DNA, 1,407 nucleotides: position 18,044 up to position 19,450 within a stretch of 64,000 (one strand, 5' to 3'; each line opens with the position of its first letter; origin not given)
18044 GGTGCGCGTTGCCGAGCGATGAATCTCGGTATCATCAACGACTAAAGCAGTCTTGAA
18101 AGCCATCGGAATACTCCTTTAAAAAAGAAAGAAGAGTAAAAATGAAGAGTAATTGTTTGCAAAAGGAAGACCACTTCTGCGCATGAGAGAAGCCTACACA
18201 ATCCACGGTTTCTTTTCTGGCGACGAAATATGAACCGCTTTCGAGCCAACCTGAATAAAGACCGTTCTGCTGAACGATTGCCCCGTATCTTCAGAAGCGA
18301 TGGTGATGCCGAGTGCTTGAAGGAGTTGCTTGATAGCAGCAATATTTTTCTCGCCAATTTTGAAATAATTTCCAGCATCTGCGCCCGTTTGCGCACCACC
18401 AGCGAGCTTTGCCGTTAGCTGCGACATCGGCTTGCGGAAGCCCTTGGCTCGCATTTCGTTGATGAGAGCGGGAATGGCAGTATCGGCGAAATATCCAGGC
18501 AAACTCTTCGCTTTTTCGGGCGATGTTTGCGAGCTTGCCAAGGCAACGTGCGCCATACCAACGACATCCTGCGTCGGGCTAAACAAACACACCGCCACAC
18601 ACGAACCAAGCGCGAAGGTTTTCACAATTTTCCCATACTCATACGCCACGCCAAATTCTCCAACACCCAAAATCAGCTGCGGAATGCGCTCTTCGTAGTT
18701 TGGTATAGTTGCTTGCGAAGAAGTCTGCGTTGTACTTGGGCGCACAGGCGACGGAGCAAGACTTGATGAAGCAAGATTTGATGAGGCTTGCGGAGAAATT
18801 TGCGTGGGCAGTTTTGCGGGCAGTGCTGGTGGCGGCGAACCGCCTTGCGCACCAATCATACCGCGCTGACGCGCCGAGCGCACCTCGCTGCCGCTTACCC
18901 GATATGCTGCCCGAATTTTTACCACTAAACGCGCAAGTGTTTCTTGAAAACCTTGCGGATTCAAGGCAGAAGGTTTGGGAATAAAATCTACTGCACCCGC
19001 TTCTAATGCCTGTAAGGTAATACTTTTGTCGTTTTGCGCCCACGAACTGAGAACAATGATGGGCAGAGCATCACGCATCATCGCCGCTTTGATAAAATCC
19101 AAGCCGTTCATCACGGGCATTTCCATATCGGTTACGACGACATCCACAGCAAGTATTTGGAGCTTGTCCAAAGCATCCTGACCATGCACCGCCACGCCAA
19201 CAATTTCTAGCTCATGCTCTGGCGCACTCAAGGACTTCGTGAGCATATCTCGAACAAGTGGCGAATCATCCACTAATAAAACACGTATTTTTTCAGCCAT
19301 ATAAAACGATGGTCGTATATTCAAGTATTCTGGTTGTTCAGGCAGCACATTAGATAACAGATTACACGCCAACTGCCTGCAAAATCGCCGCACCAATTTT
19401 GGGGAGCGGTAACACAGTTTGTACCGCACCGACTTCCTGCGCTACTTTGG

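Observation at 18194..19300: CheB-type receiver domain fused to CheD deamidase, next to CheB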

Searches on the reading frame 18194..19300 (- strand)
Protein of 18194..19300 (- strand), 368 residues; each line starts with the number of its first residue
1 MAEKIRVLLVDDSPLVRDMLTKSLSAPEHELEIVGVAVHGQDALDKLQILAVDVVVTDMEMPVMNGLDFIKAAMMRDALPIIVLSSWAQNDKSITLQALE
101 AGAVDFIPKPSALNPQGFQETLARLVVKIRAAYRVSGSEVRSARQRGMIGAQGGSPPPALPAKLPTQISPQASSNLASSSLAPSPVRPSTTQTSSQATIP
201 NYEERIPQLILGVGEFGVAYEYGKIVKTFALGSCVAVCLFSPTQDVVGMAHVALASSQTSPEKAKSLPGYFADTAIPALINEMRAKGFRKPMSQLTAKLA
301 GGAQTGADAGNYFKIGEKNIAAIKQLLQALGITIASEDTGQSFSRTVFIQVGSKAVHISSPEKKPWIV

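Call 6: search_protein_families(library=pfam, proteins=[window:18194-19300:-], max_evalue=0.01)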
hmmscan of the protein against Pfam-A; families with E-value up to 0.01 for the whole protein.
window:18194-19300:- (368 aa): 2 families
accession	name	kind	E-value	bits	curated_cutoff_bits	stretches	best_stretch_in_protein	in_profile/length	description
PF03975.18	CheD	-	4.1e-25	88.5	25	1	254-359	2-107/108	CheD chemotactic sensory transduction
PF00072.30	Response_reg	-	7.2e-22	78.1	30.2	1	7-112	1-102/111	Response regulator receiver domain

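Call 7: search_protein_families(library=ncbifam, proteins=[window:18194-19300:-], max_evalue=0.01)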
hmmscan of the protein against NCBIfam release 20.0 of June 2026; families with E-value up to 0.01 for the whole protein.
window:18194-19300:- (368 aa): 103 families (the best 25 are shown)
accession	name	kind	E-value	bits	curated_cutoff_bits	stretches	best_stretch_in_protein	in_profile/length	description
NF001965.0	PRK00742.1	subfamily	1.6e-37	129.6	293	1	3-165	2-143/357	chemotaxis-specific protein-glutamate methyltransferase CheB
NF041119.1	CheD_Thtga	equivalog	1.6e-30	106.6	240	1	209-356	3-144/160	chemoreceptor glutamine deamidase/glutamate methylesterase CheD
NF009206.0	PRK12555.1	subfamily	3.9e-28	98.4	342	1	5-142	1-137/340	chemotaxis-specific protein-glutamate methyltransferase CheB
NF010018.0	PRK13495.1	equivalog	2.4e-27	96.1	243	1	209-351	4-138/159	chemoreceptor glutamine deamidase CheD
NF010015.0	PRK13490.1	equivalog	6.8e-21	75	251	1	210-358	7-152/162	chemoreceptor glutamine deamidase CheD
NF010020.0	PRK13498.1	equivalog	4.9e-18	65.6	236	1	208-356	9-153/168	chemoreceptor glutamine deamidase CheD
NF010013.0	PRK13487.1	equivalog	8.3e-18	64.6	223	1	226-349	41-158/201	chemoreceptor glutamine deamidase CheD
NF010019.0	PRK13497.1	equivalog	3.4e-16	59.5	313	1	214-347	15-141/184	chemoreceptor glutamine deamidase CheD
NF008677.0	PRK11697.1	equivalog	1e-14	54.5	246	1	5-130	2-120/238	two-component system response regulator BtsR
NF010017.0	PRK13494.1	equivalog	3.4e-14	52.8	285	1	223-354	25-150/163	chemoreceptor glutamine deamidase CheD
NF008469.0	PRK11361.1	equivalog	3.5e-14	52.3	714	1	1-114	1-110/461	acetoacetate metabolism transcriptional regulator AtoC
NF006900.1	PRK09390.1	equivalog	5.8e-14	52.1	255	1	1-111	1-107/203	response regulator FixJ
TIGR01818.1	ntrC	equivalog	8.7e-14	51.2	558.6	1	7-114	1-104/463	nitrogen regulation protein NR(I)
NF010014.0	PRK13489.1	equivalog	1.3e-13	51.7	290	1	224-347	34-154/238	chemoreceptor glutamine deamidase CheD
TIGR02875.1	spore_0_A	equivalog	1.5e-13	50.6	200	1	3-114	1-112/262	sporulation transcription factor Spo0A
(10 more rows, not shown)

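Call 9: search_solved_structures(query=window:18194-19300:-, max_evalue=0.001, show_alignments=3)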
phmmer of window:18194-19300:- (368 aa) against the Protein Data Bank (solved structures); distinct sequences matched with E-value up to 0.001: 209 (the best 60 are shown).
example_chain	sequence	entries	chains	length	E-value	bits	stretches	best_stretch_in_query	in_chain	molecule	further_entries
2f9z_C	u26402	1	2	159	5.8e-22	81.7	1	209-351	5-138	PROTEIN (chemotaxis methylation protein)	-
3t8y_A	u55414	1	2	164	7.3e-20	74.8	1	4-135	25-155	Chemotaxis response regulator protein-glutamate methylesterase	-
1a2o_A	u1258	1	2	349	1.7e-18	70.3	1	3-135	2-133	CHEB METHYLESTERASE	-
6ymz_A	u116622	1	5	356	4.4e-18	68.9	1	3-133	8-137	Protein-glutamate methylesterase/protein-glutamine glutaminase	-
1tmy_A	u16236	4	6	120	2.8e-15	59.7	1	6-111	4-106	CHEY PROTEIN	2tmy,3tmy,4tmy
4iga_A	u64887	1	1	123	2.9e-15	59.6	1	6-111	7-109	Chemotaxis protein CheY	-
1u0s_Y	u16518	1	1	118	3e-15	59.6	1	6-111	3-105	Chemotaxis protein cheY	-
7esg_A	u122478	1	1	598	8.2e-15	58.2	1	1-159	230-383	Glutathione S-transferase,Protein-glutamate methylesterase/protein-glutamine glutaminase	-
8q52_A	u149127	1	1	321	1.2e-14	57.6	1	5-114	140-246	Leucine-specific-binding protein,Chemotaxis protein CheY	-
4qyw_A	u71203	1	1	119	3.7e-14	56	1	6-111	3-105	Chemotaxis protein CheY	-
9rhz_C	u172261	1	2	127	4.5e-14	55.7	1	5-111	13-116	Chemotaxis protein CheY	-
6c40_B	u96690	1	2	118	1.3e-13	54.2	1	6-111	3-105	Chemotaxis protein CheY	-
9xzo_A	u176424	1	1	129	2e-13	53.6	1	6-124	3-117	De novo protein M1X0B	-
3kyj_B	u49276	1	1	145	2.8e-13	53.1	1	6-120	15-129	CheY6 protein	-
4h60_A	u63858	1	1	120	3.5e-12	49.5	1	6-125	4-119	Chemotaxis protein CheY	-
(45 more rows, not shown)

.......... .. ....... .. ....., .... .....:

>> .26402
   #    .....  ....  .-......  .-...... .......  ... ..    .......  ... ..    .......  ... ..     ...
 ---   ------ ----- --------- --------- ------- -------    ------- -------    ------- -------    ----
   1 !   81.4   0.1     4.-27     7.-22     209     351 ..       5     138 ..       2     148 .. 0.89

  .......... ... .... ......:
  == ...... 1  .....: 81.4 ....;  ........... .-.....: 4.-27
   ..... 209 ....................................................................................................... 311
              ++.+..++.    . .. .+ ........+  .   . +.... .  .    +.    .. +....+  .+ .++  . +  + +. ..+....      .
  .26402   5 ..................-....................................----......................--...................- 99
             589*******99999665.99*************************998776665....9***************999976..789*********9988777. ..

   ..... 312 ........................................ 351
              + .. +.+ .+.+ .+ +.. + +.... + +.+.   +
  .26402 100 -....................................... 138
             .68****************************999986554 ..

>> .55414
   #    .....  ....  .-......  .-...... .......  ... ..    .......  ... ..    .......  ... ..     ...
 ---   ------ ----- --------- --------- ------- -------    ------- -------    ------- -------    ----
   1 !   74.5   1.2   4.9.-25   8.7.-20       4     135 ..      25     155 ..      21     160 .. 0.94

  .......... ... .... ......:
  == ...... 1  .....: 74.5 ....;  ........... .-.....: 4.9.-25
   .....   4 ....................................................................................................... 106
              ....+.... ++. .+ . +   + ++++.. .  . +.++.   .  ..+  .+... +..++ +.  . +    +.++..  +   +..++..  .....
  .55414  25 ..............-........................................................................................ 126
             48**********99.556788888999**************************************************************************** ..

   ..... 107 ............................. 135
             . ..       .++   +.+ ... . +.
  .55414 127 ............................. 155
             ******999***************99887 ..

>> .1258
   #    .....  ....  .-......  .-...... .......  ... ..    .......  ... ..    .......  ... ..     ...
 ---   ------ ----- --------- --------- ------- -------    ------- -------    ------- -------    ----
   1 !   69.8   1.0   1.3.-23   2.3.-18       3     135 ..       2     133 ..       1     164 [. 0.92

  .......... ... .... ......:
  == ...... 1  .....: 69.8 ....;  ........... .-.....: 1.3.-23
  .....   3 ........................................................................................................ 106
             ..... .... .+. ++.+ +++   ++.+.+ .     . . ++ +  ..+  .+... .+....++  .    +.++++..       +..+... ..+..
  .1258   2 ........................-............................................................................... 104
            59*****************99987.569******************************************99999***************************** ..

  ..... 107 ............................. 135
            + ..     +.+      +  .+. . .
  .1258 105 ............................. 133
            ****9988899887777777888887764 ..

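Call 10: find_homologous_proteins(query=window:18194-19300:-, max_evalue=0.00001)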
Query window:18194-19300:- (368 aa): 920 proteins with E <= 0.00001 among 8000 candidates; the best 120 are listed.
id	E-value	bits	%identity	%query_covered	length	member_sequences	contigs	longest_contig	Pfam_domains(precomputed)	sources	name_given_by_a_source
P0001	1.7e-232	789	100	100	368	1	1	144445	PF03975.19,PF00072.31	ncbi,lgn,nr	ncbi:MAG: response regulator [Candidatus Kapaibacterium sp.]|nr:MAG: response regulator [Candidatus 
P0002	1.5e-183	628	79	100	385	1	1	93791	PF03975.19,PF00072.31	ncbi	-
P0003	1.0e-164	566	73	100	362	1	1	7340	PF03975.19,PF00072.31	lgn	-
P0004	1.0e-163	563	72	100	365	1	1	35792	PF03975.19,PF00072.31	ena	-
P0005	4.1e-160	551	71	100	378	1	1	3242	PF03975.19,PF00072.31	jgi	jgi:chemotaxis protein CheD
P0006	5.9e-159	547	70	100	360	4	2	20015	PF03975.19,PF00072.31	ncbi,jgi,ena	jgi:chemotaxis protein CheD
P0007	6.7e-157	540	71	100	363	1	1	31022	PF03975.19,PF00072.31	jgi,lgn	jgi:chemotaxis protein CheD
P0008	8.9e-154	530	70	100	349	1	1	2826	PF03975.19,PF00072.31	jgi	jgi:chemotaxis protein CheD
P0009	1.3e-146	506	67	100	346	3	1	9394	PF03975.19,PF00072.31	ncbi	-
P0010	3.2e-142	492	67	100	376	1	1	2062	PF03975.19,PF00072.31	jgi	jgi:chemotaxis protein CheD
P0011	2.3e-139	482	65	100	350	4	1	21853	PF03975.19,PF00072.31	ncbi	-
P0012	3.3e-136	472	64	100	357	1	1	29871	PF03975.19,PF00072.31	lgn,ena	-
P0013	3.5e-135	469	62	100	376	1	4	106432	PF03975.19,PF00072.31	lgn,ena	-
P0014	1.1e-134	467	61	100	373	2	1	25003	PF03975.19,PF00072.31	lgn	-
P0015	8.5e-133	461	62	100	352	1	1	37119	PF03975.19,PF00072.31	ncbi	-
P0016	9.5e-133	461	62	100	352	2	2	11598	PF03975.19,PF00072.31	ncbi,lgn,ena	-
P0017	4.0e-131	455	62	100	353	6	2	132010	PF03975.19,PF00072.31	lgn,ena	-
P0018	4.4e-131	455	63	100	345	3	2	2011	PF03975.19,PF00072.31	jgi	jgi:chemotaxis protein CheD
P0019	6.9e-131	455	62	100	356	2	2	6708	PF03975.19,PF00072.31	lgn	-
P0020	1.3e-130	454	62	100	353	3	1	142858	PF03975.19,PF00072.31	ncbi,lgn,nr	ncbi:MAG: response regulator [Ignavibacteria bacterium]|nr:response regulator [Ignavibacteria bacter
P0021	2.2e-130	453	62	100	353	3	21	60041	PF03975.19,PF00072.31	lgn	-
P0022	3.9e-130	452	62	100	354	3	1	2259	PF03975.19,PF00072.31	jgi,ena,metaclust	metaclust:\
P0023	1.4e-127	444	61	100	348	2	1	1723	PF03975.19,PF00072.31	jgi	jgi:chemotaxis protein CheD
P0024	6.4e-127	442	61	100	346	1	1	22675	PF03975.19,PF00072.31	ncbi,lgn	-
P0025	2.1e-118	414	56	98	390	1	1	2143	PF03975.19,PF00072.31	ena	-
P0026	7.5e-116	405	55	99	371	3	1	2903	PF03975.19,PF00072.31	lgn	-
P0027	2.9e-113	397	54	99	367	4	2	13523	PF03975.19,PF00072.31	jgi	jgi:chemotaxis protein CheD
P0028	1.9e-106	374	53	99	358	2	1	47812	PF03975.19,PF00072.31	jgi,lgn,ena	-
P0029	3.8e-105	370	54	99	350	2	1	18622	PF03975.19,PF00072.31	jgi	jgi:chemotaxis protein CheD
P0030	2.1e-100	354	50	99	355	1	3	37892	PF03975.19,PF00072.31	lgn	-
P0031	1.8e-98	348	49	99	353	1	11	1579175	PF03975.19,PF00072.31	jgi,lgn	jgi:chemotaxis protein CheD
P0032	2.8e-92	328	44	98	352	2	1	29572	PF03975.19,PF00072.31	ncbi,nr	ncbi:MAG: response regulator [Bacteroidota bacterium]|nr:response regulator [Bacteroidota bacterium]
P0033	3.1e-89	318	47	99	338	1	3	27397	PF03975.19,PF00072.31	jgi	jgi:chemotaxis protein CheD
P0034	1.2e-79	286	59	67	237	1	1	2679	PF03975.19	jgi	jgi:chemotaxis protein CheD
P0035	1.2e-68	250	40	99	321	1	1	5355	PF03975.19,PF00072.31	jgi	jgi:chemotaxis receptor (MCP) glutamine deamidase CheD/DNA-binding NarL/FixJ family response regulat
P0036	6.2e-65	238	40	99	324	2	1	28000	PF03975.19,PF00072.31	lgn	-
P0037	2.2e-63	233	34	99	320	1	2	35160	PF03975.19,PF00072.31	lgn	-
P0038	2.1e-61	226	37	99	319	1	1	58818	PF03975.19,PF00072.31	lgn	-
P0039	2.4e-56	210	37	99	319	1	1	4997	PF03975.19,PF00072.31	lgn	-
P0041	8.0e-28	116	37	36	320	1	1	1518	PF03975.19,PF00072.31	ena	-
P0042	3.6e-27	114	31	43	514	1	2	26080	PF03975.19,PF01339.23,PF00072.31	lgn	-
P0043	4.0e-27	114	41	36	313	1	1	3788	PF03975.19,PF00072.31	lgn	-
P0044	1.7e-26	111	39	36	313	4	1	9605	PF03975.19,PF00072.31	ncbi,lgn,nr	ncbi:MAG: response regulator [Nitrospinae bacterium]|nr:response regulator [Nitrospinota bacterium]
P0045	1.4e-25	108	33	36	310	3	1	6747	PF03975.19,PF00072.31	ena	-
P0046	2.8e-25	107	37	37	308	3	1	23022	PF03975.19,PF00072.31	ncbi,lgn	-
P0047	3.3e-25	107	35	35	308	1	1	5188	PF03975.19,PF00072.31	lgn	-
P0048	4.7e-24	103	35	38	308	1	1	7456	PF03975.19,PF00072.31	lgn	-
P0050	1.1e-23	102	33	36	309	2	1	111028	PF03975.19,PF00072.31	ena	-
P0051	2.7e-23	101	42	35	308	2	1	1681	PF03975.19,PF00072.31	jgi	jgi:two-component system chemotaxis response regulator CheB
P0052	2.7e-23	101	38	35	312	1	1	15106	PF03975.19,PF00072.31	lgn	-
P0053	7.1e-23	100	38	35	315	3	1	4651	PF03975.19,PF00072.31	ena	-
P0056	1.5e-22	98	40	35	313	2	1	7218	PF03975.19,PF00072.31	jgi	-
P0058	2.6e-22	98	37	35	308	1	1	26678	PF03975.19,PF00072.31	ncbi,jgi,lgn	-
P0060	5.6e-22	97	35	29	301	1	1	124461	PF03975.19,PF00072.31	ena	-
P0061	7.3e-22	96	40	35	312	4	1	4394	PF03975.19,PF00072.31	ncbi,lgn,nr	ncbi:MAG: response regulator [Thermodesulfobacteriota bacterium]|nr:response regulator [Thermodesulf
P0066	2.7e-21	94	33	36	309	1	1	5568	PF03975.19,PF00072.31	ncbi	-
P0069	5.3e-21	93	36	29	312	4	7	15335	PF03975.19,PF00072.31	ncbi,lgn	-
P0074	8.6e-21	93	31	28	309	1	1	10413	PF03975.19,PF00072.31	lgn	-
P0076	1.1e-20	92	38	29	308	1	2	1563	PF03975.19,PF00072.31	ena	-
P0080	1.3e-20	92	34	36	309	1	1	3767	PF03975.19,PF00072.31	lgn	-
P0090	3.1e-20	91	37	29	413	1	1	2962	PF03975.19,PF00072.31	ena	-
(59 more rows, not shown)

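Call 24: find_encoding_contigs(protein=P0031, flank=10000, max_places=2)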
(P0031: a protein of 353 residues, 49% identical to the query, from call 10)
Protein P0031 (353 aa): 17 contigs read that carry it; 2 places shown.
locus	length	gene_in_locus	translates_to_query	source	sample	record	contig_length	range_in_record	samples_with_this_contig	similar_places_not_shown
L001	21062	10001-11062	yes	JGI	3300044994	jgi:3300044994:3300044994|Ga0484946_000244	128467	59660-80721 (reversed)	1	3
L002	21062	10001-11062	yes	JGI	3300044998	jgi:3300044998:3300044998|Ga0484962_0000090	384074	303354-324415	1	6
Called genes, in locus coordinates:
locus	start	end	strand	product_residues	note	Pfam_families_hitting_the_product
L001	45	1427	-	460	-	PF00082:Peptidase_S8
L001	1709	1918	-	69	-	-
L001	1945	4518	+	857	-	PF01627:Hpt, PF02895:H-kinase_dim, PF02518:HATPase_c, PF01584:CheW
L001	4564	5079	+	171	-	PF01584:CheW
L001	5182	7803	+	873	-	PF11845:Tll0287-like, PF00672:HAMP, PF21927:McpB_HAMP_2 (faint), PF18575:HAMP_N3, PF18947:HAMP_2, PF00015:MCPsignal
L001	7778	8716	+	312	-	PF03705:CheR_N, PF01739:CheR, PF13649:Methyltransf_25 (faint)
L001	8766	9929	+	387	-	PF00072:Response_reg, PF01339:CheB_methylest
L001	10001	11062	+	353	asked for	PF00072:Response_reg, PF03975:CheD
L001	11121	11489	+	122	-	PF00072:Response_reg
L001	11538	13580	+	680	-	PF01627:Hpt (weak), PF00072:Response_reg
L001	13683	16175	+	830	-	PF00072:Response_reg, PF00512:HisKA, PF02518:HATPase_c, PF00072:Response_reg, PF01627:Hpt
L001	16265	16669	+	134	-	PF00072:Response_reg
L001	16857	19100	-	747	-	PF00691:OmpA (weak)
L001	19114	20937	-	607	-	-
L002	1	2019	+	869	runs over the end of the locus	PF01627:Hpt, PF02895:H-kinase_dim, PF02518:HATPase_c, PF01584:CheW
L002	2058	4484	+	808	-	PF01627:Hpt, PF02895:H-kinase_dim, PF02518:HATPase_c, PF01584:CheW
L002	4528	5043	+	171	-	PF01584:CheW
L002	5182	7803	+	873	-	PF11845:Tll0287-like, PF00672:HAMP, PF21927:McpB_HAMP_2 (faint), PF18575:HAMP_N3, PF18947:HAMP_2, PF00015:MCPsignal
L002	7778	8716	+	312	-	PF03705:CheR_N, PF01739:CheR, PF13649:Methyltransf_25 (faint)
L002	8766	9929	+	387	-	PF00072:Response_reg, PF01339:CheB_methylest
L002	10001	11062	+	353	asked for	PF00072:Response_reg, PF03975:CheD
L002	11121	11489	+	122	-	PF00072:Response_reg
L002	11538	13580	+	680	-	PF01627:Hpt (weak), PF00072:Response_reg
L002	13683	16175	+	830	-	PF00072:Response_reg, PF00512:HisKA, PF02518:HATPase_c, PF00072:Response_reg, PF01627:Hpt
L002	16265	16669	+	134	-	PF00072:Response_reg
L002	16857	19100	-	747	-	PF00691:OmpA (weak)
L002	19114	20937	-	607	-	-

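Call 25: find_encoding_contigs(protein=P0038, flank=10000, max_places=2)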
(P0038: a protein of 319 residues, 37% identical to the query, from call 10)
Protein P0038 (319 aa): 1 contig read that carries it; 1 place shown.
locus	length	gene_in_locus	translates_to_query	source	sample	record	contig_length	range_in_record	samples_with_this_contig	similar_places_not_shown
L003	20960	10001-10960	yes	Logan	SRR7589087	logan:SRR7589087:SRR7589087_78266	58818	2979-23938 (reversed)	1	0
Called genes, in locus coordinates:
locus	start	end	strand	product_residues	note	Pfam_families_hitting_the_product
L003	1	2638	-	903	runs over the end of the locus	PF00133:tRNA-synt_1, PF09334:tRNA-synt_1g, PF13603:tRNA-synt_1_2 (weak), PF08264:Anticodon_1, PF10458:Val_tRNA-synt_C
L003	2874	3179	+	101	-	-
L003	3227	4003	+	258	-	-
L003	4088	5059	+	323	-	PF00270:DEAD (faint), PF13401:AAA_22 (faint), PF02562:PhoH, PF13604:AAA_30 (weak), PF13245:AAA_19 (weak)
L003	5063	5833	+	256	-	PF19293:CdaA_N, PF02457:DAC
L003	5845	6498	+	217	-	PF01135:PCMT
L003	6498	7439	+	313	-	PF01745:IPT (weak), PF01715:IPPT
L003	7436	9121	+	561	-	PF02113:Peptidase_S13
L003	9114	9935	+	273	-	PF00528:BPD_transp_1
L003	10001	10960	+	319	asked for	PF00072:Response_reg, PF03975:CheD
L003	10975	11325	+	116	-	-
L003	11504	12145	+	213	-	PF04326:SLFN_AlbA_2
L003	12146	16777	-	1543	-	PF00092:VWA, PF13519:VWA_2, PF24798:Ig-CFAP74_4th (faint), PF12371:TMEM131_like_N (faint), PF22073:Cep192_D4 (faint), PF22544:HYDIN_VesB_CFA65-like_Ig (faint), PF15780:ASH (faint), PF18962:Por_Secre_tail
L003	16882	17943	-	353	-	PF02016:Peptidase_S66, PF17676:Peptidase_S66C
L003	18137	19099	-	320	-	PF01073:3Beta_HSD, PF01370:Epimerase, PF02719:Polysacc_synt_2, PF04321:RmlD_sub_bind, PF16363:GDP_Man_Dehyd, PF07993:NAD_binding_4 (weak)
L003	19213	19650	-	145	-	PF13924:Lipocalin_5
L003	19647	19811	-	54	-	PF17653:DUF5522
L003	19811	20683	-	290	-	PF19420:DDAH_eukar, PF26170:RESC5 (weak), PF02274:ADI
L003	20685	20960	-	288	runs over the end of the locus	PF01370:Epimerase (faint), PF04321:RmlD_sub_bind (faint), PF05368:NmrA, PF13460:NAD_binding_10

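Call 26: find_encoding_contigs(protein=P0050, flank=10000, max_places=2)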
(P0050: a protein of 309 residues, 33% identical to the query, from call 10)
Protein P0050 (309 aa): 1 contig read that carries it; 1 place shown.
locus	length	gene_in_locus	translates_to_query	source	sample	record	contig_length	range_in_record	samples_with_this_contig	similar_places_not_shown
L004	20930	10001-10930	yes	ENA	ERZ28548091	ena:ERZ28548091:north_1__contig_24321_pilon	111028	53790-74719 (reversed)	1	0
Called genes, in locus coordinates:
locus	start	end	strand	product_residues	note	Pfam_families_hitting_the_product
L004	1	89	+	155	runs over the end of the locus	PF02781:G6PD_C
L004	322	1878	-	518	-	PF00224:PK, PF02887:PK_C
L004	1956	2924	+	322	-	PF01368:DHH, PF02272:DHHA1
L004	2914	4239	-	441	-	PF02517:Rce1-like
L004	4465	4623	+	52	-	-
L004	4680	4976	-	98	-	-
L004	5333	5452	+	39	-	-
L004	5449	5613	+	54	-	-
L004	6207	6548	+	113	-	-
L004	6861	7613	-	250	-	-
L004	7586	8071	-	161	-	PF16697:Yop-YscD_cpl, PF00498:FHA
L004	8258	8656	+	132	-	PF00072:Response_reg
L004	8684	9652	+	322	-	PF02518:HATPase_c (weak)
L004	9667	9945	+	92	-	PF01584:CheW (faint)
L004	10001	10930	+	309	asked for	PF03975:CheD, PF00072:Response_reg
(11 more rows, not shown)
